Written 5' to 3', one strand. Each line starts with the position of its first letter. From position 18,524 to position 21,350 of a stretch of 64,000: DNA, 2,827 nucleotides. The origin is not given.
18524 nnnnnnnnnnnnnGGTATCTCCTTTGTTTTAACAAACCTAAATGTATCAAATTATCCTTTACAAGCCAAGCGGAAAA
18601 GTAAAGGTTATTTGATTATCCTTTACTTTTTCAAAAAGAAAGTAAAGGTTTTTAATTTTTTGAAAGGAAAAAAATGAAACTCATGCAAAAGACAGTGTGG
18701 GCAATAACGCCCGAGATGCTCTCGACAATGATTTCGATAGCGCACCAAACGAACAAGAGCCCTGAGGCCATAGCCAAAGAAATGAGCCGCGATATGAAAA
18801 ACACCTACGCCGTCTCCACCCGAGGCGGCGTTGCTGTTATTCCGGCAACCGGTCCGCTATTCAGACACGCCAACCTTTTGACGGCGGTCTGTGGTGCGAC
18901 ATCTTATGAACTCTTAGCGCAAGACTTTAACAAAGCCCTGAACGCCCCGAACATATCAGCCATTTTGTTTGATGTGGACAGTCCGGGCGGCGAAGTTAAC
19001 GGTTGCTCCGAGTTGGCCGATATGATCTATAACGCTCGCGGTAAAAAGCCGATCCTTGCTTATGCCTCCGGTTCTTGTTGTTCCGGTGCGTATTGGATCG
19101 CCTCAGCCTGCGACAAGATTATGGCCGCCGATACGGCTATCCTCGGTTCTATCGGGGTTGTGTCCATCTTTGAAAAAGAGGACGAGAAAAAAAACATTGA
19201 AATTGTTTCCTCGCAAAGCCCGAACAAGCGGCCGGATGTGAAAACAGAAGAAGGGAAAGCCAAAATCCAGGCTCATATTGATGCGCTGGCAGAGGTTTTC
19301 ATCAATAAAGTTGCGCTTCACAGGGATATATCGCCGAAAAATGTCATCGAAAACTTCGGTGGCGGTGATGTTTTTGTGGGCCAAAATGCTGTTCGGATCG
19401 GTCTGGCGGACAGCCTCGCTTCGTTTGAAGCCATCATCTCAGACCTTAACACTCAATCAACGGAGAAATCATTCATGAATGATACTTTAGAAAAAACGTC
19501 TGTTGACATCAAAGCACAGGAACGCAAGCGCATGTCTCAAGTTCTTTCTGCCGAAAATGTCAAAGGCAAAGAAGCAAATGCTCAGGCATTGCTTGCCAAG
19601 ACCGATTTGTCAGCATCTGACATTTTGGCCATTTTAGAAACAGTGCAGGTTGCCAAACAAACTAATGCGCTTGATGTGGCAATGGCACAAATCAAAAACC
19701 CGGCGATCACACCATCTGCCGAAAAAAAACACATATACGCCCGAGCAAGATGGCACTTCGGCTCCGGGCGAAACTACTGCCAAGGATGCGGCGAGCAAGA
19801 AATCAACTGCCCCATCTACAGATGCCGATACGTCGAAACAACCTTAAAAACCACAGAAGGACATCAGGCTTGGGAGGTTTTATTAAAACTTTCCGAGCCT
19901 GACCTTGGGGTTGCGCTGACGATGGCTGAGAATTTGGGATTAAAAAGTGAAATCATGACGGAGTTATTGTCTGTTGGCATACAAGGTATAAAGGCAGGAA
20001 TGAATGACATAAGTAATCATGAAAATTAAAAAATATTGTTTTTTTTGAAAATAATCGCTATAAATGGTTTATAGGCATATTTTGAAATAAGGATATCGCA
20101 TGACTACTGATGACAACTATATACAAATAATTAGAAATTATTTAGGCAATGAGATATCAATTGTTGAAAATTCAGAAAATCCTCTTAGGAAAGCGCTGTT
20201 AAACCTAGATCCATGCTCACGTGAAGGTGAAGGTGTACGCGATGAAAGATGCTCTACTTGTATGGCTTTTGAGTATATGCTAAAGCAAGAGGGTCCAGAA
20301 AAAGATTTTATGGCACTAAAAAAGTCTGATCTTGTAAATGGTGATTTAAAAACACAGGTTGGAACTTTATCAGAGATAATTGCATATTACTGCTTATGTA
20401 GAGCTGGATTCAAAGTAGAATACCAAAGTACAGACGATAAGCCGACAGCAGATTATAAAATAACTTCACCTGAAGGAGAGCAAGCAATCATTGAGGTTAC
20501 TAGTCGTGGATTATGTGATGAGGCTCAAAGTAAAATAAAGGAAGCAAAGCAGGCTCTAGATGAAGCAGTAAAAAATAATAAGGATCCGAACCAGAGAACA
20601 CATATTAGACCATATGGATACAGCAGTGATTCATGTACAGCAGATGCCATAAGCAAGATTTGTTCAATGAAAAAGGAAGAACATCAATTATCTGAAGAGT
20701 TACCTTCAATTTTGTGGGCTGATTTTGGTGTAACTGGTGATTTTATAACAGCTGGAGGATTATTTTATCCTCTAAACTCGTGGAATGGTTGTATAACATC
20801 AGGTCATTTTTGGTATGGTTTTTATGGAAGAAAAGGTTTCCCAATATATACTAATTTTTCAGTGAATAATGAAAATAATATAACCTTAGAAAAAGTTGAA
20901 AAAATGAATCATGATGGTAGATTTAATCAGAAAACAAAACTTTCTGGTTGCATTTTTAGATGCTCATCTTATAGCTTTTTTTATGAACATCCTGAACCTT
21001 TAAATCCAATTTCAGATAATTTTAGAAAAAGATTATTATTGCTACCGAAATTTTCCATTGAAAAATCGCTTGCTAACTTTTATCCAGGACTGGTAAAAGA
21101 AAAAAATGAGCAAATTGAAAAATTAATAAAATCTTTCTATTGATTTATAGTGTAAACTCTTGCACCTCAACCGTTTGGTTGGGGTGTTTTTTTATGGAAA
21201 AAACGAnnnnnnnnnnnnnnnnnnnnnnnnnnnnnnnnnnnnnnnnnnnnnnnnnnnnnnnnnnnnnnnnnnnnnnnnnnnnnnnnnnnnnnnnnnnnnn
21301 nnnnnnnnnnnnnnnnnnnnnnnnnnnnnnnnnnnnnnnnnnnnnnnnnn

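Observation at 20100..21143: Uncharacterised 347-aa AT-rich cargo protein with a Cys cluster and a PD-(D/E)xK-like core: candidate novel effector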

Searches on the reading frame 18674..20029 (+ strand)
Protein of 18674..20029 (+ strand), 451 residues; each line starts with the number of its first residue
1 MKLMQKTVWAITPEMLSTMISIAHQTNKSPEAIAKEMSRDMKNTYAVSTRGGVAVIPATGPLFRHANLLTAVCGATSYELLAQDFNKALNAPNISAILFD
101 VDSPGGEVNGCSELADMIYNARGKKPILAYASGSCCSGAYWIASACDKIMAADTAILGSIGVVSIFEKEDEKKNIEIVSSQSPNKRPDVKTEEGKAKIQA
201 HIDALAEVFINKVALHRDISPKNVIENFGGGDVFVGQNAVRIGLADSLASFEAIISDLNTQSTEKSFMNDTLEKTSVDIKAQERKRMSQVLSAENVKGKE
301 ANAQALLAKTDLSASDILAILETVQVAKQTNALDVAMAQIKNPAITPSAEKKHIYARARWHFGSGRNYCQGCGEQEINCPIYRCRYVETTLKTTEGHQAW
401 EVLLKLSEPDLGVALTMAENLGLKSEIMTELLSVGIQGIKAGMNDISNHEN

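Call 5: search_protein_families(library=pfam, proteins=[window:18674-20029:+], max_evalue=0.1)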
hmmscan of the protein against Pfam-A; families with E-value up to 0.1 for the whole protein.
window:18674-20029:+ (451 aa): 4 families
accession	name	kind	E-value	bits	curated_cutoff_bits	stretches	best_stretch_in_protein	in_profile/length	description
PF01343.23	Peptidase_S49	-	2.9e-23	83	24.9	1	123-261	5-150/154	Peptidase family S49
PF25145.1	NfeD1b_N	-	1.1e-07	32.1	40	1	81-164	19-99/189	NfeD1b, N-terminal domain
PF00574.28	CLP_protease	-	0.0008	19.8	20.2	1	94-149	46-99/182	Clp protease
PF24752.1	DUF7697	-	0.031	14.6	27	0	410-434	10-34/52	Family of unknown function (DUF7697)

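Call 6: search_protein_families(library=padloc, proteins=[window:18674-20029:+], max_evalue=0.1)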
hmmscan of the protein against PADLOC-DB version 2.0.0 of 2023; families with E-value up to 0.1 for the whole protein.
window:18674-20029:+ (451 aa): 0 families

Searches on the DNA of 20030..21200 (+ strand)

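Call 7: search_dna_similar(query=window:20030-21200:+, collection=ecoli_genomes, mode=near, max_rows=15)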
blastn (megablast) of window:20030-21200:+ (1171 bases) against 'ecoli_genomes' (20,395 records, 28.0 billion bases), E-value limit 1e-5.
No match.

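Call 56: search_dna_similar(query=L001:8270-13765:+, collection=phages, mode=distant, max_rows=15)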
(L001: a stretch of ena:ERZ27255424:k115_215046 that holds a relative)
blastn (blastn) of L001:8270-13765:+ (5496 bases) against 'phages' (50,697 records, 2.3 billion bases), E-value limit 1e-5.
Records with a match: 2; places in all: 2; records where one place covers at least 80% of the query: 0.
Best place of each record, by identity: 60-80% 2.
By first word of the organism name: Bacteriophage 1; Vibrio 1.
By host as written in the record: - 1; Vibrio anguillarum 1.
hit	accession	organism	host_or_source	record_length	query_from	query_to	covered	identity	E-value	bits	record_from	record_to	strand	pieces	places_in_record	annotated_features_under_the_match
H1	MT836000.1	Bacteriophage sp.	human fecal samples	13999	133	5490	63%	65.6%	2e-62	798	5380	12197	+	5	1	record has no annotation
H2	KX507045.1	Vibrio phage 2E1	Vibrio anguillarum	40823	3301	3500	4%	67.7%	2e-6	64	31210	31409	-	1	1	tail tape measure protein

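Call 59: get_annotated_region(hit=H1, flank=3000)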
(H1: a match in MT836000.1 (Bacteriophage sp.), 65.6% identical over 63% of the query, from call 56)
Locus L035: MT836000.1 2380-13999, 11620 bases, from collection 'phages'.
description: UNVERIFIED: Bacteriophage sp. clone scaffold_1178 genomic sequence.
organism: Bacteriophage sp. (NCBI taxid 38018)
taxonomy: Viruses
host: -; source: human fecal samples; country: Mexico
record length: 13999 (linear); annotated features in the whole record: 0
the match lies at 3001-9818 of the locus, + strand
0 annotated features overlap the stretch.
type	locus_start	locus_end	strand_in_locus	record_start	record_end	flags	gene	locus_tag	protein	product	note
